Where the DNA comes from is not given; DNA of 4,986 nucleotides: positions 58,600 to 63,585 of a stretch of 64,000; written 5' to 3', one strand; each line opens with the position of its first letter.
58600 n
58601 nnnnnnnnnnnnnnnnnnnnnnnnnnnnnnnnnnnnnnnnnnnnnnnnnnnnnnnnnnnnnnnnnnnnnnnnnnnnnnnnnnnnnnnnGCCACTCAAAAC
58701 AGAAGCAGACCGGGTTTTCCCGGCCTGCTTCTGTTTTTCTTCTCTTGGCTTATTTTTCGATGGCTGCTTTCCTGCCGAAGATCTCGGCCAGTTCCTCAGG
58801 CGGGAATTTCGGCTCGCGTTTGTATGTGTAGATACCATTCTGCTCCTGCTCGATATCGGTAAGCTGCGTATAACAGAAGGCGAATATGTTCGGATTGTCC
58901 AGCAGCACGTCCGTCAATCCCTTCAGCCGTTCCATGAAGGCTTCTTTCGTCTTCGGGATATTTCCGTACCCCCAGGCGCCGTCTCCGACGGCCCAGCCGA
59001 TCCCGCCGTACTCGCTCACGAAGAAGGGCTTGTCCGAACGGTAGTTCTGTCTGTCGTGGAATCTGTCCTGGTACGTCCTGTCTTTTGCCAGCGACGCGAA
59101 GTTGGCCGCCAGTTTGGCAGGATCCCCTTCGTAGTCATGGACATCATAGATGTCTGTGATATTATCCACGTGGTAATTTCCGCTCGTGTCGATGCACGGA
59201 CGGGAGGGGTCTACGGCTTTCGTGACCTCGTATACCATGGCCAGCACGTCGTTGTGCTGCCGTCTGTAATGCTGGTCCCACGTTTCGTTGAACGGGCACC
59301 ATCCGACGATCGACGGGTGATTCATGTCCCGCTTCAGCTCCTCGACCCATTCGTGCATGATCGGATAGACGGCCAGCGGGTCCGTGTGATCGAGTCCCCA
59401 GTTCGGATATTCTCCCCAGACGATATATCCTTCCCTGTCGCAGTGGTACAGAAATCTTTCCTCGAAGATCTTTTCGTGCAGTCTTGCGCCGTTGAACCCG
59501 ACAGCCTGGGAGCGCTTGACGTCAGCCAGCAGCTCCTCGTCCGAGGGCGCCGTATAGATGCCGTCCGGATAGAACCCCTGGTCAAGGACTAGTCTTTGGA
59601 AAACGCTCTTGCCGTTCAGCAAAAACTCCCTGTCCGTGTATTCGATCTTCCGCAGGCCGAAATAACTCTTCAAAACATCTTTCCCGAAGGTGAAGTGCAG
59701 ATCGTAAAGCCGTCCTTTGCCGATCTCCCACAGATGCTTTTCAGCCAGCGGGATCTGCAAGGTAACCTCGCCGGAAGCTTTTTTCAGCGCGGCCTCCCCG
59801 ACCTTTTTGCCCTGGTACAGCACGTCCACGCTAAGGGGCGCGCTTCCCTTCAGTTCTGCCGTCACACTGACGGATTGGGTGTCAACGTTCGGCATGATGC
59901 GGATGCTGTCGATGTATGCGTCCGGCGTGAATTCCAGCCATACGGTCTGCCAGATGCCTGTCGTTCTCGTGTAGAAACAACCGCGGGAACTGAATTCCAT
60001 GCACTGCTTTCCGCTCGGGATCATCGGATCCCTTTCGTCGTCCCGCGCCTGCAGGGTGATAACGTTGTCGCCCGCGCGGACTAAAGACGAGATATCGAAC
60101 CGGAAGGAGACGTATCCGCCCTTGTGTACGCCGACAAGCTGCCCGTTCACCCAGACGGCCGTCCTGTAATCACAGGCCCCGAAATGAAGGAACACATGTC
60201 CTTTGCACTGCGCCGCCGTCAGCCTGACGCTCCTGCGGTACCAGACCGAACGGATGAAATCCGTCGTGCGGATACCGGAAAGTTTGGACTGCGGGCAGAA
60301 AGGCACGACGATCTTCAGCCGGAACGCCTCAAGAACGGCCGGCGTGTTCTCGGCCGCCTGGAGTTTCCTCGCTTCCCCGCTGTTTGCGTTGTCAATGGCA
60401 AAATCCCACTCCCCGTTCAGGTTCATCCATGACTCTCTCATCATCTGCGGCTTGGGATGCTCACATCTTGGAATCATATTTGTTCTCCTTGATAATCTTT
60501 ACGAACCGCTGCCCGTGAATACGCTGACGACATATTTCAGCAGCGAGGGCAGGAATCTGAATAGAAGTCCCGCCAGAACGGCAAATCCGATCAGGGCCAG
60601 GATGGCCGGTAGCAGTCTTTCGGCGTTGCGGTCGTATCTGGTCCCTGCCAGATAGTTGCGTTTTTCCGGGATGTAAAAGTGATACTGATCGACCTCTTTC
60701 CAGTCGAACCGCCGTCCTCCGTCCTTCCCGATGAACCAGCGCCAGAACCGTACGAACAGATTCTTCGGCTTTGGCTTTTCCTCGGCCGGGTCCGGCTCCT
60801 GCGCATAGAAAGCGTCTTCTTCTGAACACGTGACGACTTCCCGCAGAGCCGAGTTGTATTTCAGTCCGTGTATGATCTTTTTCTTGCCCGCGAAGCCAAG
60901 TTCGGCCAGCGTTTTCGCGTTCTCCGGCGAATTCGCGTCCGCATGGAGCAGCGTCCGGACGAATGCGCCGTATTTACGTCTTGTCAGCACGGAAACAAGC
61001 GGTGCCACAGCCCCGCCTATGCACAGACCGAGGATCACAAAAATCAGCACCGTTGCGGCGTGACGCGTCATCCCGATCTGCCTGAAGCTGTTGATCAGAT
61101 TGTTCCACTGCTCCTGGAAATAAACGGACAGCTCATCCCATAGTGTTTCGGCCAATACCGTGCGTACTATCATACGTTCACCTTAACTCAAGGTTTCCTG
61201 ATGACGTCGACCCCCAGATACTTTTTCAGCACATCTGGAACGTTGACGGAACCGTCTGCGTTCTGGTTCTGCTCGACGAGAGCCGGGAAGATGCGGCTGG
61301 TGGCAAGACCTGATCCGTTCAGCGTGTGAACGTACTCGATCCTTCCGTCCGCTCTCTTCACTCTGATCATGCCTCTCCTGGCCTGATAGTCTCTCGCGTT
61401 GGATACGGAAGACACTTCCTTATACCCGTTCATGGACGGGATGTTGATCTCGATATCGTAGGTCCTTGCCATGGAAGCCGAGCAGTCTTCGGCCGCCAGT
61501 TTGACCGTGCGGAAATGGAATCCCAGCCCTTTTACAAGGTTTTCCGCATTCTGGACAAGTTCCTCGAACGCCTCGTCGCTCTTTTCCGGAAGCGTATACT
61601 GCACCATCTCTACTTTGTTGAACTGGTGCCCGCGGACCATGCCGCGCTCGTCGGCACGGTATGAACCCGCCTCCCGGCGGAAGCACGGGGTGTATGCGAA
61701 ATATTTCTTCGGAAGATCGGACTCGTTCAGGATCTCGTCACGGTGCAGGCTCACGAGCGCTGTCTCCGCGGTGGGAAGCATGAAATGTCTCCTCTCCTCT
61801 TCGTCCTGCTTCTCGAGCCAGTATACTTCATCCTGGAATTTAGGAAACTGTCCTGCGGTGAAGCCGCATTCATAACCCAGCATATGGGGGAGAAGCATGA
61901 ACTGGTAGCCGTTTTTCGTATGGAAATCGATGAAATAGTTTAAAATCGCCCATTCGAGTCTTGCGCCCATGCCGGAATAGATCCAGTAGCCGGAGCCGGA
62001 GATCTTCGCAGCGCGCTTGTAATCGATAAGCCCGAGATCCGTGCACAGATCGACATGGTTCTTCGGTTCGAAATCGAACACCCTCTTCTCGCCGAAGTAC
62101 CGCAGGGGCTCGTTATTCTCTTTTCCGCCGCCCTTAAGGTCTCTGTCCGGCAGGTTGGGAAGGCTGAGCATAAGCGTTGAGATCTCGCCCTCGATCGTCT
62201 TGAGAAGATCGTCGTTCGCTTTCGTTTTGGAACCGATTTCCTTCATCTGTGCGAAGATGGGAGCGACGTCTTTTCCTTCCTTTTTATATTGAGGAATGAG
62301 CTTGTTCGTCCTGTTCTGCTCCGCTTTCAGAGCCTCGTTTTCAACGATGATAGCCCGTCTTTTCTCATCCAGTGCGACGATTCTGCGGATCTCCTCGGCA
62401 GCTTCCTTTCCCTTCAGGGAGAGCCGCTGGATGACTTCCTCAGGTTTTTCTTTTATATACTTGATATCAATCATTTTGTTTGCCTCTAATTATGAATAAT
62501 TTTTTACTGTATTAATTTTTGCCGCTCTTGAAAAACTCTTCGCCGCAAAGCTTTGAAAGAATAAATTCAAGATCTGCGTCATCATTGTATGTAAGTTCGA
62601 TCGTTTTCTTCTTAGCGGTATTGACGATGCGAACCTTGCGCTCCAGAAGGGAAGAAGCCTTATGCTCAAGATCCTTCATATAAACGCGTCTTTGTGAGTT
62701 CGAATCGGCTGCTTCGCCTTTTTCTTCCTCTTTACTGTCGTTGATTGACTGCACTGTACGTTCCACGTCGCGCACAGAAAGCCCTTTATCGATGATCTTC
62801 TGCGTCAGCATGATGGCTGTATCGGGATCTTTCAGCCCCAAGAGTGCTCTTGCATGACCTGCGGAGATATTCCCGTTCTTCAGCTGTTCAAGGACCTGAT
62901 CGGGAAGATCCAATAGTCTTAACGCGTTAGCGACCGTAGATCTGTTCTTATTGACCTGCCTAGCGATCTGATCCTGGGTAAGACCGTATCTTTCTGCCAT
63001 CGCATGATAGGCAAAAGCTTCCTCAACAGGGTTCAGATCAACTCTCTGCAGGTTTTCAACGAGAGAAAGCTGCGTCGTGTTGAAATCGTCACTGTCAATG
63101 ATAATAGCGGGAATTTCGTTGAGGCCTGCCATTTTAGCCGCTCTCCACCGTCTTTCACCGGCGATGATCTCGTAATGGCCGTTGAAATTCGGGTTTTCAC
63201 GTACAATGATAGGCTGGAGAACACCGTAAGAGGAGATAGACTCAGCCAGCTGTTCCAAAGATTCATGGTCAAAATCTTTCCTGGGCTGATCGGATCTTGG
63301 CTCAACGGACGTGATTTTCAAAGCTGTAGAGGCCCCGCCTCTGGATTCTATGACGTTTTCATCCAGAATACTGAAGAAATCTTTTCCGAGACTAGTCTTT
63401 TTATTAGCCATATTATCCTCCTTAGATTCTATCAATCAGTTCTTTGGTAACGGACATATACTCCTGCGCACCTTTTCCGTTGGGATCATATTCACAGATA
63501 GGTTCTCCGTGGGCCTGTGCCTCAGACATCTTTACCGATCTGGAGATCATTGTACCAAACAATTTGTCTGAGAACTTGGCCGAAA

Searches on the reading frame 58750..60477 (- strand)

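Call 66: search_protein_families(library=pfam, proteins=[window:58750-60477:-], max_evalue=0.00001)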
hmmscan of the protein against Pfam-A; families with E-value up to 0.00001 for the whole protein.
window:58750-60477:- (575 aa): 4 families
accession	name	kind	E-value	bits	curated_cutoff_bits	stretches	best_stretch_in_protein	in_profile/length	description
PF02837.24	Glyco_hydro_2_N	-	5e-15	56.3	28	1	19-144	3-133/169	Glycosyl hydrolases family 2, sugar binding domain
PF02836.23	Glyco_hydro_2_C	-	2.2e-10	40.6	21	1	317-491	39-211/302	Glycosyl hydrolases family 2, TIM barrel domain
PF22666.2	Glyco_hydro_2_N2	-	9e-09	36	27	1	77-145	49-118/167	Glycosyl hydrolase 2 galactose-binding domain-like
PF00703.27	Glyco_hydro_2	-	1.3e-07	32.8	23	1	187-276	1-109/109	Glycosyl hydrolases family 2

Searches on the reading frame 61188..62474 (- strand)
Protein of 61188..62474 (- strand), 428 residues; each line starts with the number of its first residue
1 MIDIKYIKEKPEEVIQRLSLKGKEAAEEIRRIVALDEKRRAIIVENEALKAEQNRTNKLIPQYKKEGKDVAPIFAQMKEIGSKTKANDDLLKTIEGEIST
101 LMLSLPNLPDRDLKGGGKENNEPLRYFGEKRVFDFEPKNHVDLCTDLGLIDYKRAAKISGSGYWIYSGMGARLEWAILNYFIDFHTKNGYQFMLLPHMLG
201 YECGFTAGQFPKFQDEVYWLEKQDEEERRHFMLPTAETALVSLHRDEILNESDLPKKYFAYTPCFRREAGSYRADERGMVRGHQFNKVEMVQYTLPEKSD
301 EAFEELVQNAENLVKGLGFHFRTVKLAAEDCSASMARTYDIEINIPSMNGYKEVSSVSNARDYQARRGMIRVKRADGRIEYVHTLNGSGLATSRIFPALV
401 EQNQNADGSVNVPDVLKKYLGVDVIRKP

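Call 66: search_protein_families(library=pfam, proteins=[window:61188-62474:-], max_evalue=0.00001)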
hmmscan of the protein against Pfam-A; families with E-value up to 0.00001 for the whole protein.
window:61188-62474:- (428 aa): 2 families
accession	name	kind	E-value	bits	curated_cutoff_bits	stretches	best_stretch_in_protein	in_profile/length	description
PF00587.30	tRNA-synt_2b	-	3.2e-36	125.5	29.3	1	218-403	1-179/179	tRNA synthetase class II core domain (G, H, P, S and T)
PF02403.27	Seryl_tRNA_N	-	5.8e-24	84.9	28.2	1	1-109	1-108/108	Seryl-tRNA synthetase N-terminal domain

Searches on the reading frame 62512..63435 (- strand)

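Call 66: search_protein_families(library=pfam, proteins=[window:62512-63435:-], max_evalue=0.00001)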
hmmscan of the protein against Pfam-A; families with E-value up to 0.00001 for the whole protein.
window:62512-63435:- (307 aa): 2 families
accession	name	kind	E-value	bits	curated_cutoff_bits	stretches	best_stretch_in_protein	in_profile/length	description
PF17762.8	HTH_ParB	-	1.6e-35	121.7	22.6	1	133-232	2-101/102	ParB HTH domain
PF02195.25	ParB_N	-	1.7e-32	111.7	26.3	1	38-130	5-95/95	ParB N-terminal domain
